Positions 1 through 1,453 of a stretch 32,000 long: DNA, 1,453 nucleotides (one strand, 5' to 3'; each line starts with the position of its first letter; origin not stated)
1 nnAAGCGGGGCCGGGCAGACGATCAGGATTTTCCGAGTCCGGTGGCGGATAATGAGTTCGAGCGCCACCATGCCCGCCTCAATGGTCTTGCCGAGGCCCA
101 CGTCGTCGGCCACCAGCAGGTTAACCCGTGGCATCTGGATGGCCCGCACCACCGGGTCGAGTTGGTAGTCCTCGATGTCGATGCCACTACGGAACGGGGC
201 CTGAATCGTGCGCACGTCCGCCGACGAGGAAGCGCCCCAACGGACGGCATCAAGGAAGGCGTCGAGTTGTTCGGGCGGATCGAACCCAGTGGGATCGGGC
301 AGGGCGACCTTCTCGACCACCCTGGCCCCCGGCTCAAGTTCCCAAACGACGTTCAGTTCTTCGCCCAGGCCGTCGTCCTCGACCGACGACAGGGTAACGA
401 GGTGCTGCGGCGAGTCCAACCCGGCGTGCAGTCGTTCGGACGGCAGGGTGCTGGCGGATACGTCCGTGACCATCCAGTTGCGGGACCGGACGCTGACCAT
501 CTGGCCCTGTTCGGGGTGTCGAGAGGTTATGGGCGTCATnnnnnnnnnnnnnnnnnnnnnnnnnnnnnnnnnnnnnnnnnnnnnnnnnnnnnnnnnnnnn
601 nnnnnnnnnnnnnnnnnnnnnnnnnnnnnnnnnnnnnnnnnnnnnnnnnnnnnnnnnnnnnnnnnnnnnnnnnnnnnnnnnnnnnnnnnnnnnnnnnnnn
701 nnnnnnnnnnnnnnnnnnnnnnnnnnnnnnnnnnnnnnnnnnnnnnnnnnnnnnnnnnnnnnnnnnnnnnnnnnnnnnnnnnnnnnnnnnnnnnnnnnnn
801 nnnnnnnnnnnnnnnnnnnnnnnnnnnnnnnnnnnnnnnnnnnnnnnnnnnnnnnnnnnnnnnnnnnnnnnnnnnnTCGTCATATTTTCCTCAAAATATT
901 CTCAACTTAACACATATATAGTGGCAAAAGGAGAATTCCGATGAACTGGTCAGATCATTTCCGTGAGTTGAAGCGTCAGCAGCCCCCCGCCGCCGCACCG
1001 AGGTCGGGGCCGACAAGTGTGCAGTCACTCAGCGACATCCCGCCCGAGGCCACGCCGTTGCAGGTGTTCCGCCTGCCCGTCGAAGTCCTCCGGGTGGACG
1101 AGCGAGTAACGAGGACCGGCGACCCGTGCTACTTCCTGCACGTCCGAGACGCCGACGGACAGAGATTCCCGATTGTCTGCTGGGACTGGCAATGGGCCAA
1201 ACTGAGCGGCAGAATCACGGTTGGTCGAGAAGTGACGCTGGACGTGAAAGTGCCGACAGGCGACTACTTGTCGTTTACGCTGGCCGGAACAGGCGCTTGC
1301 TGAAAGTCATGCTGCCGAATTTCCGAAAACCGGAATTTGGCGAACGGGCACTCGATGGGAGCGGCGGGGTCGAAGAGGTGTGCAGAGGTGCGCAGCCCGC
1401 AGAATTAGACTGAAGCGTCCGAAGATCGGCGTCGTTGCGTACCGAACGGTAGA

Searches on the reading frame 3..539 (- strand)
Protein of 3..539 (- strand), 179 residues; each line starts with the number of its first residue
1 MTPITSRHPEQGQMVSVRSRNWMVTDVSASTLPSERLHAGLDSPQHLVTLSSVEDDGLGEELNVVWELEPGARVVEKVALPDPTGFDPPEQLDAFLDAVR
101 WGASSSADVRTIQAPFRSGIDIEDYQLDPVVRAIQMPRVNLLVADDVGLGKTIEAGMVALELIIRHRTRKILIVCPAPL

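Call 17: search_protein_families(library=pfam, proteins=[window:3-539:-], max_evalue=0.01)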
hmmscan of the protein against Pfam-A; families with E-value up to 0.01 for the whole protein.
window:3-539:- (179 aa): 1 family
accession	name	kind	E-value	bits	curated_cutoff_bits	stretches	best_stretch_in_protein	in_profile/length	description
PF00176.29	SNF2-rel_dom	-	0.00052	19.6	24.9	1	126-177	15-60/290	SNF2-related domain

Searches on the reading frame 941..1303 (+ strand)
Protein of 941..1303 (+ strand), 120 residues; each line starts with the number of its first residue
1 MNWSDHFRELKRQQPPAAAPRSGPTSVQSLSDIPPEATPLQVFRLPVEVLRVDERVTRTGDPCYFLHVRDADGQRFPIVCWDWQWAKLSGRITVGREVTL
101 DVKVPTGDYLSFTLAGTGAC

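Call 17: search_protein_families(library=pfam, proteins=[window:941-1303:+], max_evalue=0.01)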
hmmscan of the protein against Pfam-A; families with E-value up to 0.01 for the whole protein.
window:941-1303:+ (120 aa): 0 families

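Call 18: find_encoding_contigs(protein=window:941-1303:+, flank=10000, max_places=10)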
Protein window:941-1303:+ (120 aa): 18 contigs read that carry it; 3 places shown.
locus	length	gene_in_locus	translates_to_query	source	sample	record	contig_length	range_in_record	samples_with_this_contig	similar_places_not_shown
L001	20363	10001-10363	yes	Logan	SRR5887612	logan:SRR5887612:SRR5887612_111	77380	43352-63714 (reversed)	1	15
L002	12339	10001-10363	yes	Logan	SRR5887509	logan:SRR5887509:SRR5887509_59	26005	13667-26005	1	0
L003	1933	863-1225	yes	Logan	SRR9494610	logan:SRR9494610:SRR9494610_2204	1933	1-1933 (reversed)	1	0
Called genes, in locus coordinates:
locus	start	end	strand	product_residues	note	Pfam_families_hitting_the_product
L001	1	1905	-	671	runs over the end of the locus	-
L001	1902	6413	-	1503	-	PF20473:MmeI_Mtase (weak), PF07669:Eco57I, PF20473:MmeI_Mtase (weak), PF20466:MmeI_TRD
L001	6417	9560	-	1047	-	PF00176:SNF2-rel_dom, PF04851:ResIII (weak), PF00271:Helicase_C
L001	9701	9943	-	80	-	-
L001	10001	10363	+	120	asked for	-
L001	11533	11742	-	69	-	-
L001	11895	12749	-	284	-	-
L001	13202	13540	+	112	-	PF21798:DUF6878 (weak)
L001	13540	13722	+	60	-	PF21866:DUF6915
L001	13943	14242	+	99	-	-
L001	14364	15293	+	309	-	PF26125:AcrVA2-like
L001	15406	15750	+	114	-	-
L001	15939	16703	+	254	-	-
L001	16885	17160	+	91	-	-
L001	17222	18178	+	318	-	PF03215:Rad17 (weak), PF05496:RuvB_N, PF20720:nSTAND3 (faint), PF00004:AAA, PF07728:AAA_5 (weak), PF17864:AAA_lid_4, PF05491:WHD_RuvB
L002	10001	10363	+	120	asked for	-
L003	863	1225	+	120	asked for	-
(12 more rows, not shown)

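Call 25: find_homologous_proteins(query=window:941-1303:+, max_evalue=0.001)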
Query window:941-1303:+ (120 aa): 13 proteins with E <= 0.001 among 32 candidates.
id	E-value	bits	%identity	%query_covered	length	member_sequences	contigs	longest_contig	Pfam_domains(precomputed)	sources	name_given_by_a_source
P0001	7.2e-58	212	99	78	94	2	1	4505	-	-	-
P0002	2.0e-52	195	72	97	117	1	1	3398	-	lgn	-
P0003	1.9e-47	178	72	96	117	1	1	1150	-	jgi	jgi:hypothetical protein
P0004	4.1e-45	171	69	98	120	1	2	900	-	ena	-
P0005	7.8e-45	170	63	100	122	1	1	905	-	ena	-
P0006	1.6e-44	169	67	98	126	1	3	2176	-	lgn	-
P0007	1.0e-42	163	65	96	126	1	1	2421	-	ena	-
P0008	3.7e-40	155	62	98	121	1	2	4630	-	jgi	jgi:hypothetical protein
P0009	8.6e-39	150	63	96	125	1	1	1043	-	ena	-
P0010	4.8e-35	138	57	96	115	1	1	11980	-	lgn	-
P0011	6.5e-32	128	69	74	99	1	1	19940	-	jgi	jgi:hypothetical protein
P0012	6.1e-31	125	63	77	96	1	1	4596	-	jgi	jgi:hypothetical protein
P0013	8.7e-19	86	58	57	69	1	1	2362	-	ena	-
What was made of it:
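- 941..1303 (+): p120: conserved OB-fold (SSB/RPA-like) gene on the left flank. Small family of 13 clusters (call 25).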

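Call 26: find_encoding_contigs(protein=P0002, flank=6000, max_places=3)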
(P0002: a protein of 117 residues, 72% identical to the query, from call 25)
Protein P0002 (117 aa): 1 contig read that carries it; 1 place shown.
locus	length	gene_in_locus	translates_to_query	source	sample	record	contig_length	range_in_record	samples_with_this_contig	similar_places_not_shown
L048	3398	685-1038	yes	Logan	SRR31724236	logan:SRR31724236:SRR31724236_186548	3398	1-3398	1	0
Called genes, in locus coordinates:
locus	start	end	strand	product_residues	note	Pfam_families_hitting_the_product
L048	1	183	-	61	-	?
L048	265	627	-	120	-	-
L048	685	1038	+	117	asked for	-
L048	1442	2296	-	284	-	-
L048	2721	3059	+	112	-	PF21798:DUF6878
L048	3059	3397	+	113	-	?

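Call 27: find_encoding_contigs(protein=P0008, flank=6000, max_places=3)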
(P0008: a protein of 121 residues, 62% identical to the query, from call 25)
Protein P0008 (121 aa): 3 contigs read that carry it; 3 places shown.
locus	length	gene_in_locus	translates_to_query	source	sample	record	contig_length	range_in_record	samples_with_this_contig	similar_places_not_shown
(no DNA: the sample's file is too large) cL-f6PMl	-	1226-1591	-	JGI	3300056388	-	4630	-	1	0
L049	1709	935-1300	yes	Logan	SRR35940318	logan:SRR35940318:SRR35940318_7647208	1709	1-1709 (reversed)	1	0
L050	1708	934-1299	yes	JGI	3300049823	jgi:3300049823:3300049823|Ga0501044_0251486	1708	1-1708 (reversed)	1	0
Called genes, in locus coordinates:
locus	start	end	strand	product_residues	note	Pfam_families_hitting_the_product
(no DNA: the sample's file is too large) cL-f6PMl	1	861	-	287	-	?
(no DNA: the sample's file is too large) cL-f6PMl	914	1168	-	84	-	-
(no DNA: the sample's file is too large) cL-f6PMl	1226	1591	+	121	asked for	-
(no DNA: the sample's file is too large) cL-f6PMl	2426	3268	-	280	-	PF08401:ArdcN (faint)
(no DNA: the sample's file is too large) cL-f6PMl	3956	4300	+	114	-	-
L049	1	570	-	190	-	?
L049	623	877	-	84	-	-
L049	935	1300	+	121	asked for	-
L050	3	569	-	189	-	?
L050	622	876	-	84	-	-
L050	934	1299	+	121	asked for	-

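Call 28: find_encoding_contigs(protein=P0010, flank=8000, max_places=3)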
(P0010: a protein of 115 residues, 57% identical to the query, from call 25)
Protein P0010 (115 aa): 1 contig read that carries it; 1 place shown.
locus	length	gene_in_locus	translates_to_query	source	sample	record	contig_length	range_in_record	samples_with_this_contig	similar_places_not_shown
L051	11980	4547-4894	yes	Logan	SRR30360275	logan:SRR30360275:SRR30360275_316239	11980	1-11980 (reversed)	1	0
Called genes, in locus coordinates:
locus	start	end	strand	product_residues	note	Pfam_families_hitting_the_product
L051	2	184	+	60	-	?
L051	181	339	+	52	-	PF09509:Hypoth_Ymh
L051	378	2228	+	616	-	PF02463:SMC_N (weak), PF11398:DUF2813, PF13175:AAA_15, PF13304:AAA_21, PF13175:AAA_15, PF20469:OLD-like_TOPRIM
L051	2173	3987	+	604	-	PF00580:UvrD-helicase, PF13245:AAA_19, PF01443:Viral_helicase1 (faint), PF13361:UvrD_C, PF13538:UvrD_C_2 (weak)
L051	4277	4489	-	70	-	-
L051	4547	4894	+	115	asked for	-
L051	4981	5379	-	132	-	PF07508:Recombinase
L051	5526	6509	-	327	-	PF11300:DUF3102 (weak), PF01555:N6_N4_Mtase (faint)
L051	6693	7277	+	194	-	-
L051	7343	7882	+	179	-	-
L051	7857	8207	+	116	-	-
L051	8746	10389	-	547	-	PF03235:GmrSD_N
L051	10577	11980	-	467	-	?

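Call 29: find_encoding_contigs(protein=P0011, flank=8000, max_places=3)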
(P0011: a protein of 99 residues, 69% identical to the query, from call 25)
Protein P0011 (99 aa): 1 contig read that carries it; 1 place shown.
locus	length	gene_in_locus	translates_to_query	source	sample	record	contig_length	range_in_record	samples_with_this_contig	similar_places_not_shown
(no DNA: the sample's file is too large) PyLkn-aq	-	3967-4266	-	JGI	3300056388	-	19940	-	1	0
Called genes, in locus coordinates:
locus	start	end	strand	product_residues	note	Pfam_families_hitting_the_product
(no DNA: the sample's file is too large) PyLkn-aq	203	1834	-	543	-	PF14104:DUF4277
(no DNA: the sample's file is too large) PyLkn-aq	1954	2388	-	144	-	-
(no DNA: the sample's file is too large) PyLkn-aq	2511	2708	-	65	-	-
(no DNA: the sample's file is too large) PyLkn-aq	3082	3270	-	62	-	-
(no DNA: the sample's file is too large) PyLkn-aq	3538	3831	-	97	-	-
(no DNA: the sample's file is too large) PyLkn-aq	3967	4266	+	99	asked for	-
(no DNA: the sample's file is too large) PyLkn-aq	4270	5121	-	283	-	PF08401:ArdcN (weak)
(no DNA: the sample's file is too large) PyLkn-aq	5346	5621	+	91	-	-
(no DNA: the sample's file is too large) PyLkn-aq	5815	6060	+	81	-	-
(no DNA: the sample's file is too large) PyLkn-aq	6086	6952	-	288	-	-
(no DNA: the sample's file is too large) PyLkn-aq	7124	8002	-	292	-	-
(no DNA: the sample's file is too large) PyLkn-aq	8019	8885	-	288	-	-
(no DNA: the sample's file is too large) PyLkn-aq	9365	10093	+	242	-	-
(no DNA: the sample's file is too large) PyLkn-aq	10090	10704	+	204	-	-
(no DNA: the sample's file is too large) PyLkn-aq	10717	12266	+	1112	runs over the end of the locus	PF00580:UvrD-helicase, PF13245:AAA_19, PF13604:AAA_30 (faint), PF13361:UvrD_C, PF13538:UvrD_C_2 (faint), PF13361:UvrD_C, PF12705:PDDEXK_1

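Call 30: find_encoding_contigs(protein=P0012, flank=6000, max_places=3)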
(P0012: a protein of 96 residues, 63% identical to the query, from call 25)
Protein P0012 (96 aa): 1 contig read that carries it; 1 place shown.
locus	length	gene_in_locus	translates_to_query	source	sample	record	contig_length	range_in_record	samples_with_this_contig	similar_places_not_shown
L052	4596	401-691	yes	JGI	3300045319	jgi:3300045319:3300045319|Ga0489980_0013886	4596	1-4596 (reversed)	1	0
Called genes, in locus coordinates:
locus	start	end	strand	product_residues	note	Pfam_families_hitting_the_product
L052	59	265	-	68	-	-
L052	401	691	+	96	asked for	-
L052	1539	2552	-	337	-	PF08401:ArdcN (weak)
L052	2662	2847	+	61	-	-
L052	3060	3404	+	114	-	-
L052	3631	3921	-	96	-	-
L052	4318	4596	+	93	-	?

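Call 51: find_encoding_contigs(protein=P0007, flank=5000, max_places=3)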
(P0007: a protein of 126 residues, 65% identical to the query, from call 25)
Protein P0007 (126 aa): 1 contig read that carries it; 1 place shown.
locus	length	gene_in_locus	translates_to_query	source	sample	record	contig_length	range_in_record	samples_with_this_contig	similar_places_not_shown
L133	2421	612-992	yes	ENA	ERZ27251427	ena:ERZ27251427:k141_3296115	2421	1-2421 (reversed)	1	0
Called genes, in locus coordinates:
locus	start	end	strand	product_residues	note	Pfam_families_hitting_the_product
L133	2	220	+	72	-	?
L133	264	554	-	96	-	-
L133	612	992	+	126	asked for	-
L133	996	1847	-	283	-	PF08401:ArdcN (weak)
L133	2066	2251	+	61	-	-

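Call 52: find_encoding_contigs(protein=P0006, flank=5000, max_places=3)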
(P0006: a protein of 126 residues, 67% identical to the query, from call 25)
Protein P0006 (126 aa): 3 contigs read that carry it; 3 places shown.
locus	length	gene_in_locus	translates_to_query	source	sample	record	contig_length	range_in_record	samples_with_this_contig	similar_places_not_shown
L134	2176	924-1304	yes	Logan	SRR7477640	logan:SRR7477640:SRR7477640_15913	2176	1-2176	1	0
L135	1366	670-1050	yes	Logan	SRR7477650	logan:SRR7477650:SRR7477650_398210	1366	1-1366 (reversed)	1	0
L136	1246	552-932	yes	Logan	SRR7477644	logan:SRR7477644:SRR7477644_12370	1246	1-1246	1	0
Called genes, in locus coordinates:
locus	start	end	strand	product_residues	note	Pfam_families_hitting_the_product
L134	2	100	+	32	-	?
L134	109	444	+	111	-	-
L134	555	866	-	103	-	-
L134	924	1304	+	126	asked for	-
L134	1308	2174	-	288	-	?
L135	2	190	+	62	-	?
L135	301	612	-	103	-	-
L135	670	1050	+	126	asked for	-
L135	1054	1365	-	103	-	?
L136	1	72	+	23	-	?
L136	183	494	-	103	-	-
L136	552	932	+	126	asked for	-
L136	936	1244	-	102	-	?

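Call 53: find_encoding_contigs(protein=P0013, flank=5000, max_places=3)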
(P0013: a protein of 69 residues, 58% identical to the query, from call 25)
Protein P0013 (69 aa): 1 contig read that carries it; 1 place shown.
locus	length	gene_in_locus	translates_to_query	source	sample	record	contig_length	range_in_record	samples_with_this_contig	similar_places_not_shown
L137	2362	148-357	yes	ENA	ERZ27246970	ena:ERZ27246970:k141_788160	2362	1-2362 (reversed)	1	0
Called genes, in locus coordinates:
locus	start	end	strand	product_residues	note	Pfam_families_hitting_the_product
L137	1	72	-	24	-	?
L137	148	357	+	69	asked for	-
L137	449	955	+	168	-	-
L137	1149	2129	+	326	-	PF14237:GYF_2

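Call 63: find_encoding_contigs(protein=P0001, flank=5000, max_places=4)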
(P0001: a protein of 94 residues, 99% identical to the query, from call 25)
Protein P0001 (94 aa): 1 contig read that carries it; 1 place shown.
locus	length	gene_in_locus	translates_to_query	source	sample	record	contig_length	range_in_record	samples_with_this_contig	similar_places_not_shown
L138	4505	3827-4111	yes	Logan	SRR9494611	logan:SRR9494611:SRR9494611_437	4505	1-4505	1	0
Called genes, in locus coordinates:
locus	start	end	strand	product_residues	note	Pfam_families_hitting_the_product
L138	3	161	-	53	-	?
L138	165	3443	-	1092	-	PF00176:SNF2-rel_dom, PF04851:ResIII (weak), PF00271:Helicase_C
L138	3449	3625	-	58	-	-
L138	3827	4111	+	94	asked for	-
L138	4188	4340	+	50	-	-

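Call 88: find_encoding_contigs(protein=P0003, flank=3000, max_places=3)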
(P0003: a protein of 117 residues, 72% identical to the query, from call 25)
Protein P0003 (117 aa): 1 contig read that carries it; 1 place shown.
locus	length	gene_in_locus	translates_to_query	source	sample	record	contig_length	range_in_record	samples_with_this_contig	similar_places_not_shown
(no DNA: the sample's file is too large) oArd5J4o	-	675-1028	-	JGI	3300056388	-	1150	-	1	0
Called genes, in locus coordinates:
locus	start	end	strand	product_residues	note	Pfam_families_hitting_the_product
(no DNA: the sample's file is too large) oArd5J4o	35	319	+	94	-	-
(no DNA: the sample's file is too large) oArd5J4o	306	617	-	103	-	-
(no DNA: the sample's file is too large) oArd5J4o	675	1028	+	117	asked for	-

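Call 89: find_encoding_contigs(protein=P0004, flank=3000, max_places=3)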
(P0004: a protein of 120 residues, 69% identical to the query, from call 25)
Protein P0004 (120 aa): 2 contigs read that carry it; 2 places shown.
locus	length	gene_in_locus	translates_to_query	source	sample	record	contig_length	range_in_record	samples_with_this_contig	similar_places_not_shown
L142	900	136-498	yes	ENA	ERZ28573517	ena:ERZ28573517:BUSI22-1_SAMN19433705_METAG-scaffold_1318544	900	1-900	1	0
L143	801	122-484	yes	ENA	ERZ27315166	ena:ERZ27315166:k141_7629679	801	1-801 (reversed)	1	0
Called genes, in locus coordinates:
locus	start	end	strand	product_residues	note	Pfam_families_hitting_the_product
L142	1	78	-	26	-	?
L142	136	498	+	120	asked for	-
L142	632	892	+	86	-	-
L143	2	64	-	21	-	?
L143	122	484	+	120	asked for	-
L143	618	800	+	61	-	?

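Call 103: search_protein_families(library=pfam, proteins=[window:941-1303:+], max_evalue=10)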
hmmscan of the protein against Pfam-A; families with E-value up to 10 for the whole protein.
window:941-1303:+ (120 aa): 0 families

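Call 109: predict_structure(alignment_id=A7)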
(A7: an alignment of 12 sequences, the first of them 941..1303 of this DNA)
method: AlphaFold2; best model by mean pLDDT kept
length: 120 residues; sequences in the alignment: 12
mean_pLDDT: 81.6   pTM: 0.69
mean pLDDT of the five models: 81.6, 80.5, 79.8, 79.6, 78.5
residues with pLDDT >= 90: 61; 70-90: 30; 50-70: 12; < 50: 17
segments of 3 or more residues with pLDDT < 50: 1-4, 9-15, 17-20
pLDDT, mean of each block of 10 residues (from residue 1): 47 47 84 89 95 92 94 94 90 93 79 74
secondary structure, 60 per line:
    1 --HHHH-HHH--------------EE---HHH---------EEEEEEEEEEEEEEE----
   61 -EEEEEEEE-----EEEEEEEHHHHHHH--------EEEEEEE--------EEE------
elements in order: H3-6 E42-56 E62-69 E75-81 H82-88 E97-103 E112-114

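Call 111: fold_search(model_id=the predicted structure, library=pdb)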
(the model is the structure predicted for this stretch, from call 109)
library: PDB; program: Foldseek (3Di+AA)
matches with E <= 10: 1360; with E <= 0.001: 4
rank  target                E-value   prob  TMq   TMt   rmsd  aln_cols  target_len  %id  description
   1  3u4v_A                5.4e-05  1.00  0.59  0.61   3.0        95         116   13  Crystal Structure of the Tetrahymena telomerase processivity factor Teb1 OB-A (released 2011-12-28)
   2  3u4v_B                8.0e-05  1.00  0.57  0.58   3.4        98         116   13  Crystal Structure of the Tetrahymena telomerase processivity factor Teb1 OB-A (released 2011-12-28)
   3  8aa9_B                6.8e-04  1.00  0.52  0.37   4.7       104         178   21  Crystal structure of the Rpa1 AROD-OB-1 domains (released 2023-05-03)
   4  8aa9_A                8.1e-04  1.00  0.53  0.38   4.8       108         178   20  Crystal structure of the Rpa1 AROD-OB-1 domains (released 2023-05-03)
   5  3dm3_A                1.4e-03  1.00  0.46  0.54   4.3        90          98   17  Crystal structure of a domain of a Replication factor A protein, from Methanocaldococcus jannaschii. NorthEast Structu (released 2008-08-26)
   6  3u58_A                1.9e-03  1.00  0.57  0.35   3.3        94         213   13  Crystal Structure of the Tetrahymena telomerase processivity factor Teb1 AB (released 2011-12-28)
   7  6aqg_D                2.0e-03  1.00  0.49  0.14   4.6        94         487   15  Crystal Structure of Lysyl-tRNA Synthetase from Mycobacterium ulcerans complexed with L-lysine and Cladosporin (released 2017-08-30)
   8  6aqh_A                2.0e-03  1.00  0.45  0.14   5.4       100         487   15  Crystal Structure of Lysyl-tRNA Synthetase from Mycobacterium thermoresistibile complexed with L-lysine and Cladospori (released 2017-08-30)
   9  3u58_B                2.2e-03  1.00  0.54  0.33   3.8        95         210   14  Crystal Structure of the Tetrahymena telomerase processivity factor Teb1 AB (released 2011-12-28)
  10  3u58_C                2.2e-03  1.00  0.54  0.33   3.8        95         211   14  Crystal Structure of the Tetrahymena telomerase processivity factor Teb1 AB (released 2011-12-28)
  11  3koj_A                2.2e-03  1.00  0.49  0.64   3.3        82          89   17  Crystal structure of the SSB domain of Q5N255_SYNP6 protein from Synechococcus sp. Northeast Structural Genomics Conso (released 2009-11-24)
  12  5wqv_B                3.3e-03  1.00  0.45  0.58   4.8        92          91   17  Crystal structure of PriB mutant - S55A (released 2017-11-29)
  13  3f1z_I                3.9e-03  1.00  0.52  0.53   2.4        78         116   14  Crystal structure of putative nucleic acid-binding lipoprotein (YP_001337197.1) from Klebsiella pneumoniae subsp. pneu (released 2008-11-18)
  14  7y01_A                3.9e-03  1.00  0.49  0.36   3.6        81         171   16  Crystal structure of ZmMCM10 in complex with 16nt ssDNA at 2.8. Angstrom resolution (released 2023-04-12)
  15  6lbu_A                3.9e-03  1.00  0.52  0.35   3.1        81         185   11  Crystal structure of yeast Stn1 and Ten1 (released 2020-07-15)
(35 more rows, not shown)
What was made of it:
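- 941..1303 (+): AF2 model pLDDT 81.6; Foldseek top hits are Teb1 OB-A, RPA, SSB and PriB (calls 109, 111).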
